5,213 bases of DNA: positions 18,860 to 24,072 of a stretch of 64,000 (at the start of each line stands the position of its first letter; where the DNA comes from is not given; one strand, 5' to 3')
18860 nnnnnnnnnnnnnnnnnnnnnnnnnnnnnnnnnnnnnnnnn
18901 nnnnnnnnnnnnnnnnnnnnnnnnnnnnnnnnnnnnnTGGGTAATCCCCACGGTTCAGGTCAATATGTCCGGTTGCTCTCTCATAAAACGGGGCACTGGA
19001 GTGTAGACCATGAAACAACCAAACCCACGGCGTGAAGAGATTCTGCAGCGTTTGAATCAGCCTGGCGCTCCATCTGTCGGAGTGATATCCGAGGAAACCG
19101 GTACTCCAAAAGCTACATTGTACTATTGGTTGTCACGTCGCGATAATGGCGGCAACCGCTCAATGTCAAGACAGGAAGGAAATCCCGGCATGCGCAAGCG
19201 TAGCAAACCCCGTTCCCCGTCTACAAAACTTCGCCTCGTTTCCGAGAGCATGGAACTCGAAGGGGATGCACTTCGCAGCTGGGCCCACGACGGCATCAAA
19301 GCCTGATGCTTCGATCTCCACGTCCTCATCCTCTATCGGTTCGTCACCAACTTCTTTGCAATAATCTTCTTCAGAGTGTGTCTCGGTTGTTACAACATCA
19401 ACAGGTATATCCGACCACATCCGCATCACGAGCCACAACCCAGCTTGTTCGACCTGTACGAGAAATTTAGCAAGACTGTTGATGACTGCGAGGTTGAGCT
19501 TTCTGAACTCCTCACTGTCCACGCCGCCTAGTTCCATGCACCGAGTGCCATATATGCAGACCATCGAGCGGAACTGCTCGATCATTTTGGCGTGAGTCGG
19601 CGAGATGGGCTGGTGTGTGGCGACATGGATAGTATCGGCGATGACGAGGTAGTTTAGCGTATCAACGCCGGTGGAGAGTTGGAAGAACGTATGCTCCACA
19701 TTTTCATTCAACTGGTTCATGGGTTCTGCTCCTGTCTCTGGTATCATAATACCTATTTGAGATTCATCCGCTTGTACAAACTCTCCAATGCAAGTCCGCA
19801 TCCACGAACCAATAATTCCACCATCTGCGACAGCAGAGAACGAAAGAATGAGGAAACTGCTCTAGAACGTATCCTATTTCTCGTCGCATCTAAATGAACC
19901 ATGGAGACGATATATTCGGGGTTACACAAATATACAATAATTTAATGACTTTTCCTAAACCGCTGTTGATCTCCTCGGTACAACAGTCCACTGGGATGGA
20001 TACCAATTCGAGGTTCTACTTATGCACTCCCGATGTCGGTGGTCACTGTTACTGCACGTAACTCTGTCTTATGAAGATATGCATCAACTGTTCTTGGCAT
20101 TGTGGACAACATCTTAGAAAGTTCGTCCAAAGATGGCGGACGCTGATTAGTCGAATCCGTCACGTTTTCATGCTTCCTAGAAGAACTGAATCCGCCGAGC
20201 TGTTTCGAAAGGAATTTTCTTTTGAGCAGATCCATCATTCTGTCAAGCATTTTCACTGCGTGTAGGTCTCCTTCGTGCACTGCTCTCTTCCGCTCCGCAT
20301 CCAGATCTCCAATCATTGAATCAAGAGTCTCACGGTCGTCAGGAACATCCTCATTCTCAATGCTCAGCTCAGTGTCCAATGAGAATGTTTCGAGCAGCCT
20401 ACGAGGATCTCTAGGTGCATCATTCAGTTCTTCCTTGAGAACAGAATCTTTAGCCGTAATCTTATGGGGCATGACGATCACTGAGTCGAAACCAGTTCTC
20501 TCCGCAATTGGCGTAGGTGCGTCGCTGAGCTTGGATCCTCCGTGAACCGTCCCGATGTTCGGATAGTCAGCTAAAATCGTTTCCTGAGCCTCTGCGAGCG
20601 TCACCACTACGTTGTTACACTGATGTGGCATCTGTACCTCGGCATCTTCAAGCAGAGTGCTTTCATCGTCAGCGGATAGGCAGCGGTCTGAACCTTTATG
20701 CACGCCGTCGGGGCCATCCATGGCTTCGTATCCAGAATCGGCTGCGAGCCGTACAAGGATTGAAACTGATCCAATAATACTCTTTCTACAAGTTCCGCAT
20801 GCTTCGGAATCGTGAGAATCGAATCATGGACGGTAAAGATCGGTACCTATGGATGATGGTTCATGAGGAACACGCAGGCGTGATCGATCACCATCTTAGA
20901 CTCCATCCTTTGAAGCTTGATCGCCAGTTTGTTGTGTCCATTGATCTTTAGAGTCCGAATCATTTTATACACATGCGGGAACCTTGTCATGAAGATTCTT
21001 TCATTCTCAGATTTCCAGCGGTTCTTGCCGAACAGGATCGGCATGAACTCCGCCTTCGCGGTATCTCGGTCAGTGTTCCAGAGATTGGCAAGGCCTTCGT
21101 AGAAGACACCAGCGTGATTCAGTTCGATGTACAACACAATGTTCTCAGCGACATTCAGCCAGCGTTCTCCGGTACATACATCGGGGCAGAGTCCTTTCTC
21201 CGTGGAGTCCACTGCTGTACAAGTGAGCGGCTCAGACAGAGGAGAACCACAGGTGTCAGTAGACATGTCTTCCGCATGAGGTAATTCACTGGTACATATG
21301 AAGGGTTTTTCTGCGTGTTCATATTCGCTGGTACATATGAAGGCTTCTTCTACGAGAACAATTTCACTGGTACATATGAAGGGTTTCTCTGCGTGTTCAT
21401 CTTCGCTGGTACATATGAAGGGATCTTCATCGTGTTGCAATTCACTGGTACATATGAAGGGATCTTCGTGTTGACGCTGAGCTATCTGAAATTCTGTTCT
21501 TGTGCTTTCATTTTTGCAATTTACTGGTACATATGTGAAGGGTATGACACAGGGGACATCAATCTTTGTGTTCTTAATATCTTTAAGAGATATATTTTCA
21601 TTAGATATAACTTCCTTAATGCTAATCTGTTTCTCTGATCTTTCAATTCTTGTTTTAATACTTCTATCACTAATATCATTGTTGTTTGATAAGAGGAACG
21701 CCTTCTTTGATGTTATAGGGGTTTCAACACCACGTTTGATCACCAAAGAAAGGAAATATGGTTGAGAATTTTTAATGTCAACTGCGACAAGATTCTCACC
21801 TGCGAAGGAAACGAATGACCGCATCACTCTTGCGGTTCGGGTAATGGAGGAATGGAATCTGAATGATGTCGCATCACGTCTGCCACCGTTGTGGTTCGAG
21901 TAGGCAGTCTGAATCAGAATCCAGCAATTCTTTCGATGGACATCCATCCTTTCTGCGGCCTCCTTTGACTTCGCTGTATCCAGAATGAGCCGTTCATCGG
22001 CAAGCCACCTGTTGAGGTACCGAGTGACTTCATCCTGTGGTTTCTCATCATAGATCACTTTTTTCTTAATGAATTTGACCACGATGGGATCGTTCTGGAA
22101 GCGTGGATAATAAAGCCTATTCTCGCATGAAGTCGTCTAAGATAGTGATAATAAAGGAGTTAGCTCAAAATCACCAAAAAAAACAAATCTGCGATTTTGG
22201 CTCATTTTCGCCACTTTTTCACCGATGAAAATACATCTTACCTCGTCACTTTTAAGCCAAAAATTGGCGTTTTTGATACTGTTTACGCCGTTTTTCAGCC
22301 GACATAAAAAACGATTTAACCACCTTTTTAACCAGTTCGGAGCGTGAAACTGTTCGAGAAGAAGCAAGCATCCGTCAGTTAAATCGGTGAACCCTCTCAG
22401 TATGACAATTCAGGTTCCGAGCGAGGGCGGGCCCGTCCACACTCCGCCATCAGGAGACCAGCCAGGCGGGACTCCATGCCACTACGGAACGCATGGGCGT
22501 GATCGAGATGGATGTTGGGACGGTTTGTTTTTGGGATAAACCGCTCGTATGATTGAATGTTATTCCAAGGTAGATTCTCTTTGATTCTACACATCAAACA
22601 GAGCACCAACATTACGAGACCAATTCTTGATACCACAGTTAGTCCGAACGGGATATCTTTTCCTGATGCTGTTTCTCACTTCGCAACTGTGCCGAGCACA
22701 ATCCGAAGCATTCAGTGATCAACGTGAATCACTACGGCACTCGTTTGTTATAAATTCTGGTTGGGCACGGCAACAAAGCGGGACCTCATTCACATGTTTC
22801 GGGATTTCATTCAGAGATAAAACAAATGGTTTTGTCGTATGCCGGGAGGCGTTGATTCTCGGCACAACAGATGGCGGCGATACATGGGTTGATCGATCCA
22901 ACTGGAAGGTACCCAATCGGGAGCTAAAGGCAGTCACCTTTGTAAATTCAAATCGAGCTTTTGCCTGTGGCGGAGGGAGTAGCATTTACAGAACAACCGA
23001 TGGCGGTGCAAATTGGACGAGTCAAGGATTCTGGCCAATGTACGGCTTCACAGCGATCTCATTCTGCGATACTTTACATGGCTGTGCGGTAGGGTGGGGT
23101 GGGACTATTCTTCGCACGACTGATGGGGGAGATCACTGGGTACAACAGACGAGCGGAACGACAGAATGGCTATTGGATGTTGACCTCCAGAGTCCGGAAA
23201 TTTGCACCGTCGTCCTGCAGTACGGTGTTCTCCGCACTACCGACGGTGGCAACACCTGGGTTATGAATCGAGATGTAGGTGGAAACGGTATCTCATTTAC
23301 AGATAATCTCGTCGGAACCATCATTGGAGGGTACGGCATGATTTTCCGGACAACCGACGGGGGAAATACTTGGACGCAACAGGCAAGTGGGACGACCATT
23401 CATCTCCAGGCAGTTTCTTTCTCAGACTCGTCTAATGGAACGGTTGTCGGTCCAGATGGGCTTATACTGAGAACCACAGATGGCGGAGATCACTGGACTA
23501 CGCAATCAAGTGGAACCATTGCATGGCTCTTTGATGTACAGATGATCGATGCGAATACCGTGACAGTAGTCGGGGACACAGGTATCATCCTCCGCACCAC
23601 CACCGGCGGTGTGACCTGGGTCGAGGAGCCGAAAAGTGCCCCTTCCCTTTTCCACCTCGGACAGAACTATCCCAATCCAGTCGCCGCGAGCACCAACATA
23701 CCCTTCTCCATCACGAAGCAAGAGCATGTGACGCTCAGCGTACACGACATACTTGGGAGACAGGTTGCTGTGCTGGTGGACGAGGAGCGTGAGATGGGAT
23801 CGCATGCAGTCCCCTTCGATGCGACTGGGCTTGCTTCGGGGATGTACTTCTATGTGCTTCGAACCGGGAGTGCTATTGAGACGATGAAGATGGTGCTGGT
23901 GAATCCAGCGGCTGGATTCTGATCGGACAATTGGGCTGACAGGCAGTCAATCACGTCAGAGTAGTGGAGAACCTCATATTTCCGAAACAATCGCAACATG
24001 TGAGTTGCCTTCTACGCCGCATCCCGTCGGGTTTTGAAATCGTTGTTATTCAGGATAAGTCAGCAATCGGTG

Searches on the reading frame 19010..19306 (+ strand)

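Call 5: search_protein_families(library=pfam, proteins=[window:19010-19306:+], max_evalue=0.01)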
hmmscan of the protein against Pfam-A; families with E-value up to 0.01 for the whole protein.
window:19010-19306:+ (98 aa): 2 families
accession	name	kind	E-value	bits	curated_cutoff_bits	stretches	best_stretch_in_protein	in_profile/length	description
PF13518.12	HTH_28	-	0.00012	22.5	25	1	7-58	1-50/52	Helix-turn-helix domain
PF12840.13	HTH_20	-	0.00022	21.6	27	1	8-39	6-37/51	Helix-turn-helix domain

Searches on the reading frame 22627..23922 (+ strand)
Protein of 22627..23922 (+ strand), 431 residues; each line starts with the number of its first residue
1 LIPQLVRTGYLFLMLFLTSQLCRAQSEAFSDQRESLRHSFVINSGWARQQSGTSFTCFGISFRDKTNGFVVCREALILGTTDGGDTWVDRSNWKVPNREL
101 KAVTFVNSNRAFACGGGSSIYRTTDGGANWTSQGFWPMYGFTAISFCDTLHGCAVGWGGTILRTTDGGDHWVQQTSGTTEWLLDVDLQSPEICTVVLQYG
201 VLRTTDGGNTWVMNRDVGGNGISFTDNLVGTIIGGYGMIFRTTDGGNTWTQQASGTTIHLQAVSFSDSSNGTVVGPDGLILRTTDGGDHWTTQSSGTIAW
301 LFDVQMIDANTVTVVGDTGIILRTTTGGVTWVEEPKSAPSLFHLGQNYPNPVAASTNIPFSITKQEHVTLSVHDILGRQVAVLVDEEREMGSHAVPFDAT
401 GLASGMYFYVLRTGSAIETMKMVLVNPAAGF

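Call 28: search_protein_families(library=pfam, proteins=[window:22627-23922:+], max_evalue=0.001)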
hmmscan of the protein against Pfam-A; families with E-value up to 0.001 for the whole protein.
window:22627-23922:+ (431 aa): 3 families
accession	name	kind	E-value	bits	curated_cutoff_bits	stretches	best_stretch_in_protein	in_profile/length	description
PF14870.12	PSII_BNR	-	5.1e-29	101.9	27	3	222-331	23-137/303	Photosynthesis system II assembly factor YCF48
PF18962.6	Por_Secre_tail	-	1.1e-08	35.6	27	1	348-423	2-74/75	Secretion system C-terminal sorting domain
PF15902.12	Sortilin-Vps10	-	6.1e-07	29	33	0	231-297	39-116/446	Sortilin, neurotensin receptor 3,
